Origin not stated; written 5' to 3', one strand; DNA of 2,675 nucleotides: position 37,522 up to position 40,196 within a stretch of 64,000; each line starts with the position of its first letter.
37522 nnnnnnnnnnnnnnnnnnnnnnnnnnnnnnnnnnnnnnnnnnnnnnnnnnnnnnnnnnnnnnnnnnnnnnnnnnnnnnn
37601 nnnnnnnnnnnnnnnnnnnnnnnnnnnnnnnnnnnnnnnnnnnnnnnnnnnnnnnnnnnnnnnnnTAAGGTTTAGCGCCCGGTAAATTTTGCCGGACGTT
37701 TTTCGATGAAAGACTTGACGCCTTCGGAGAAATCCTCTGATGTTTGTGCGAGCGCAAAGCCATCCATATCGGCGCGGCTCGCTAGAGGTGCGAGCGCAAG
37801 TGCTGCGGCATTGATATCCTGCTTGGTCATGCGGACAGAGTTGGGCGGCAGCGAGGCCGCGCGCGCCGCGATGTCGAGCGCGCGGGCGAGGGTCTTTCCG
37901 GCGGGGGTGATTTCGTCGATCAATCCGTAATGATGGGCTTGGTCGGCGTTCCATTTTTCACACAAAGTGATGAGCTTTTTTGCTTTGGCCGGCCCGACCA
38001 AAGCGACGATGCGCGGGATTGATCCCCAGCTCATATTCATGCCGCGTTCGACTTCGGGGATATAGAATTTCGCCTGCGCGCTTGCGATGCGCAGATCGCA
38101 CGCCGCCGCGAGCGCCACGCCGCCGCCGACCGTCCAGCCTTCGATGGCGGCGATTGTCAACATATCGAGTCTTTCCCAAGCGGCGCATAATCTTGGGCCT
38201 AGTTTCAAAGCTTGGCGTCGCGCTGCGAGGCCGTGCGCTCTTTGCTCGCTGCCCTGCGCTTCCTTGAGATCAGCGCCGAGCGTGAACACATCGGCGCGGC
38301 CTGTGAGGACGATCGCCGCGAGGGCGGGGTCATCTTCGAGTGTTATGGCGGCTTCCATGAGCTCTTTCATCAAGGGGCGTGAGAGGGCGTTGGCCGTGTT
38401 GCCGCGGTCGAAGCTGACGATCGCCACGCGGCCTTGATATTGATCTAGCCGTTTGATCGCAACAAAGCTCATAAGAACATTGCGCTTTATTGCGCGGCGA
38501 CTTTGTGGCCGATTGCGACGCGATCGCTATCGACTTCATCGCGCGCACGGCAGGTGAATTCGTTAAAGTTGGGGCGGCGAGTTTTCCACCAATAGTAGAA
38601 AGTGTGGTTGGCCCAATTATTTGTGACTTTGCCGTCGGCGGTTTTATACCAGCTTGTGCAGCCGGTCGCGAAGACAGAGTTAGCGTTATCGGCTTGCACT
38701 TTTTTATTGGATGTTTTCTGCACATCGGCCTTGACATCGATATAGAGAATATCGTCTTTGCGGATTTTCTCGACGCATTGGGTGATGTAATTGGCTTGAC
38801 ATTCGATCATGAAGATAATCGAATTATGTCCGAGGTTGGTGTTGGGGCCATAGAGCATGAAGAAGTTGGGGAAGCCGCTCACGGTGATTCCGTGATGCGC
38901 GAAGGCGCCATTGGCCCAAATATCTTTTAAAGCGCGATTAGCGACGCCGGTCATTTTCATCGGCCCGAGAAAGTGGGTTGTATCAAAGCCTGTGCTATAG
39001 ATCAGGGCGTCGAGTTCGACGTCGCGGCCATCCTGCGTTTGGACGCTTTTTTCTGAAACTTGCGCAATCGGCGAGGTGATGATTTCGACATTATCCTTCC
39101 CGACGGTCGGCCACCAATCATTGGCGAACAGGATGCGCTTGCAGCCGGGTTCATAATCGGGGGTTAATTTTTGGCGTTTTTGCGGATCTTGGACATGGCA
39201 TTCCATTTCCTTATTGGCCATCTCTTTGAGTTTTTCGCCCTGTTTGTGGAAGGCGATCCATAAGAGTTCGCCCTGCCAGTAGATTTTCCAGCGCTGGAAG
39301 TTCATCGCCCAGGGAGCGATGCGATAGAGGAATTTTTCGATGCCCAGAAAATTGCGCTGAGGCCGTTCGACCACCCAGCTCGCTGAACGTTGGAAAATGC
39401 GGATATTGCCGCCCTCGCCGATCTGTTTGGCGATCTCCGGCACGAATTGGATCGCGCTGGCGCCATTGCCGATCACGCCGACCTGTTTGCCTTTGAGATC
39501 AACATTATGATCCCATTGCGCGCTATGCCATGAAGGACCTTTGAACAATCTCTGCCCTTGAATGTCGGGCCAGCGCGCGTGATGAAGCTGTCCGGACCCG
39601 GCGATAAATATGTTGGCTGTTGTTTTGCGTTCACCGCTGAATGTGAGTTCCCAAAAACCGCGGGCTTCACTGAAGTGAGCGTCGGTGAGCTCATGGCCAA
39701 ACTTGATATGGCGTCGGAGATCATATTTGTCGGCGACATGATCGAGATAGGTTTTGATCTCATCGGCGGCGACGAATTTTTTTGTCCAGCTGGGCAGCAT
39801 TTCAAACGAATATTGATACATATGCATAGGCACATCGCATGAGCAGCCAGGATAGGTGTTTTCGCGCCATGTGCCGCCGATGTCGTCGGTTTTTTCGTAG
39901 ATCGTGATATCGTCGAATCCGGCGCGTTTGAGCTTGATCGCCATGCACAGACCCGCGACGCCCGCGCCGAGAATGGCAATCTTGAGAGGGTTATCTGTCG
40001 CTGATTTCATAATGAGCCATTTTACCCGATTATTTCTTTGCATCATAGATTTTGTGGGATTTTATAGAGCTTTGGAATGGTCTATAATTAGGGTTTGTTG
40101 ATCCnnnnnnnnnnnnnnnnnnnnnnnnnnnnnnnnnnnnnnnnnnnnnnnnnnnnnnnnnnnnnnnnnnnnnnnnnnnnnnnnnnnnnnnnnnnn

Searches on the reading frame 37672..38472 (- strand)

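Call 3: search_protein_families(library=pfam, proteins=[window:37672-38472:-])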
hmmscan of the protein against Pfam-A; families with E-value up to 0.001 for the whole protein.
window:37672-38472:- (266 aa): 2 families
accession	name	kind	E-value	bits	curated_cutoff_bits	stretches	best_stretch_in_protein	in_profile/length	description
PF00378.25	ECH_1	-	1.1e-46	159.6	27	1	13-265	3-250/251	Enoyl-CoA hydratase/isomerase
PF16113.10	ECH_2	-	4.4e-16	59.7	27.2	1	17-145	2-129/335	Enoyl-CoA hydratase/isomerase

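Call 4: search_protein_families(library=ncbifam, proteins=[window:37672-38472:-])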
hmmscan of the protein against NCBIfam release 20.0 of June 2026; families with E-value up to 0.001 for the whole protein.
window:37672-38472:- (266 aa): 73 families (the best 25 are shown)
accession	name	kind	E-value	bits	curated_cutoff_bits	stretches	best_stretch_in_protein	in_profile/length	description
NF051848.1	EnCoAHydtEchA19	equivalog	7.1e-52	176.5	400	1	13-266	7-258/258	enoyl-CoA hydratase EchA19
NF004796.0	PRK06144.1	subfamily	1.1e-44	152.8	272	1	12-266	14-262/262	enoyl-CoA hydratase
NF004475.0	PRK05809.1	subfamily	2.3e-42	145.3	394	1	12-265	10-259/260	short-chain-enoyl-CoA hydratase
NF005126.0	PRK06563.1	subfamily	1.4e-41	142.6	261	1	11-266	12-263/263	crotonase/enoyl-CoA hydratase family protein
NF006007.0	PRK08138.1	subfamily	1.6e-41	142.4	355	1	10-266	12-261/261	enoyl-CoA hydratase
NF006566.0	PRK09076.1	subfamily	2.5e-41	142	286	1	11-263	10-257/260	enoyl-CoA hydratase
NF007239.0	PRK09674.1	equivalog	2.7e-40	138.4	371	1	9-266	7-257/257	2,3-dehydroadipyl-CoA hydratase PaaF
NF005803.0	PRK07658.1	equivalog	4e-40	137.8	313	1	12-266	8-257/257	enoyl-CoA hydratase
NF004517.0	PRK05862.1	equivalog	7.6e-39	133.7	396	1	11-265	9-256/257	enoyl-CoA hydratase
NF005802.0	PRK07657.1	equivalog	3.4e-38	131.7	363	1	10-265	8-259/260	enoyl-CoA hydratase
NF006699.0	PRK09245.1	subfamily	4.3e-38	131.1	354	1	11-266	8-266/266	crotonase/enoyl-CoA hydratase family protein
NF006100.0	PRK08252.1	subfamily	8.5e-38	130.4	282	1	12-266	9-254/254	crotonase/enoyl-CoA hydratase family protein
NF046063.1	oxepin_alt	equivalog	9.2e-38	130.2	300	1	11-261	5-253/254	oxepin-CoA hydrolase, alternative type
NF004781.0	PRK06127.1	subfamily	3.7e-37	128.4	291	1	11-266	16-269/269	enoyl-CoA hydratase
NF004840.0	PRK06190.1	equivalog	5.1e-37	127.9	253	1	12-226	10-219/260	enoyl-CoA hydratase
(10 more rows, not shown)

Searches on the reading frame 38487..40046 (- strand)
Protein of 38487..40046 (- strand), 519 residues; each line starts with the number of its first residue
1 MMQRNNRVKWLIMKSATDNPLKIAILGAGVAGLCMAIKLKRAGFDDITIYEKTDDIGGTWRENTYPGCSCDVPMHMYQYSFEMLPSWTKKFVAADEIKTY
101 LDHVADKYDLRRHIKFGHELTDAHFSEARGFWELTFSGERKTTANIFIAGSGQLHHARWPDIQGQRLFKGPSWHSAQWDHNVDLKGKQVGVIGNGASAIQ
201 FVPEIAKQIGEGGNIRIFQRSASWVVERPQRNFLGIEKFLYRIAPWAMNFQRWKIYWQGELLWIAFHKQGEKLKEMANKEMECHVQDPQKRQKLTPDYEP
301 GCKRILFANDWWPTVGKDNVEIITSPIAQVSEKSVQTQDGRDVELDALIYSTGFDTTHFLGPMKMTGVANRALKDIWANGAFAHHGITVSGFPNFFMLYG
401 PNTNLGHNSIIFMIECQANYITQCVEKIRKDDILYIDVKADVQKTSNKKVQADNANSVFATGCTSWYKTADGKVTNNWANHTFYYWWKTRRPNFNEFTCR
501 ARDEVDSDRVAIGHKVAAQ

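Call 3: search_protein_families(library=pfam, proteins=[window:38487-40046:-])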
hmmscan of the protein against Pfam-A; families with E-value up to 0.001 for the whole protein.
window:38487-40046:- (519 aa): 7 families
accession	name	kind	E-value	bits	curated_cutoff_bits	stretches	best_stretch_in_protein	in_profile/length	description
PF00743.25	FMO-like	-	8.2e-19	67.9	22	1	22-354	3-330/532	Flavin-binding monooxygenase-like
PF13738.12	Pyr_redox_3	-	2.3e-16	60.3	30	1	25-228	2-203/305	Pyridine nucleotide-disulphide oxidoreductase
PF13450.12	NAD_binding_8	-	5.7e-13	49.4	21.9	1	25-77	1-52/68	NAD(P)-binding Rossmann-like domain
PF07992.20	Pyr_redox_2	-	3.2e-08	33.8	26.1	1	22-203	2-159/291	Pyridine nucleotide-disulphide oxidoreductase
PF01266.30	DAO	-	5.8e-07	29.8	27.9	1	22-64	1-43/353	FAD dependent oxidoreductase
PF01593.30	Amino_oxidase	-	1e-05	25.5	19.8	1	30-72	1-42/443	Flavin containing amine oxidoreductase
PF13434.12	Lys_Orn_oxgnase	-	0.00087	18.9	21.3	0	90-223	90-224/339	L-lysine 6-monooxygenase/L-ornithine 5-monooxygenase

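Call 4: search_protein_families(library=ncbifam, proteins=[window:38487-40046:-])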
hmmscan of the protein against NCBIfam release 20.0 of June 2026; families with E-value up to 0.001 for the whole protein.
window:38487-40046:- (519 aa): 36 families (the best 25 are shown)
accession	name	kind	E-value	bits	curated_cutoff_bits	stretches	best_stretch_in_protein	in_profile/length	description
NF045818.1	Neo-PentlctneDsynPtlE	equivalog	1.5e-50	171.9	1100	2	17-231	45-268/587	neopentalenolactone/pentalenolactone D synthase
NF040505.1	ArsO_flavin_mono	equivalog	4.7e-22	78.9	425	1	23-207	3-181/346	ArsO family NAD(P)H-dependent flavin-containing monooxygenase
TIGR04046.1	MSMEG_0569_nitr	hypoth_equivalog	9.2e-10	38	498.35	1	22-202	2-177/400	MSMEG_0569 family flavin-dependent oxidoreductase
NF058570.1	trimeth_mono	equivalog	2.4e-09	36.8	675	1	22-200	1-208/443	trimethylamine monooxygenase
NF009409.0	PRK12770.1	subfamily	9e-08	31.5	343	1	11-58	9-55/360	putative glutamate synthase subunit beta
NF002481.1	PRK01747.1-2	equivalog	1.5e-06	27.4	600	1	14-57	231-274/611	bifunctional tRNA (5-methylaminomethyl-2-thiouridine)(34)-methyltransferase MnmC2/FAD-dependent 5-carboxymethylaminomethyl-2-thiouridine(34)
NF005560.0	PRK07233.1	equivalog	3e-06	26.3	252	1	22-71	2-50/435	hypothetical protein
NF045663.1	diclust_near_Sec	equivalog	3.1e-06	25.6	530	1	17-109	103-191/759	pyridine nucleotide-disulfide oxidoreductase/dicluster-binding protein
NF009410.0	PRK12771.1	subfamily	3.2e-06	26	516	1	9-59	127-176/566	NAD(P)-binding protein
NF041087.1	bile_acid_BaiCD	equivalog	4e-06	25.2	825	1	16-60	376-419/642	bile acid Fe-S flavoenzyme BaiCD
NF005547.0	PRK07208.1-3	equivalog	4.9e-06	25.6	380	1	20-64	4-47/465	hypothetical protein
TIGR01317.1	GOGAT_sm_gam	subfamily_domain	7.4e-06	25.1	447.7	1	21-59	144-181/485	glutamate synthase small subunit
NF009414.0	PRK12778.1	equivalog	7.4e-06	24.5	1103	1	10-59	421-469/752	bifunctional dihydroorotate dehydrogenase B NAD binding subunit/NADPH-dependent glutamate synthase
TIGR02734.1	crtI_fam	subfamily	2.3e-05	23.3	238.1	1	24-59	2-36/504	phytoene desaturase family protein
NF005243.0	PRK06753.1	equivalog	3.8e-05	22.7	365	1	22-56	2-35/374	hypothetical protein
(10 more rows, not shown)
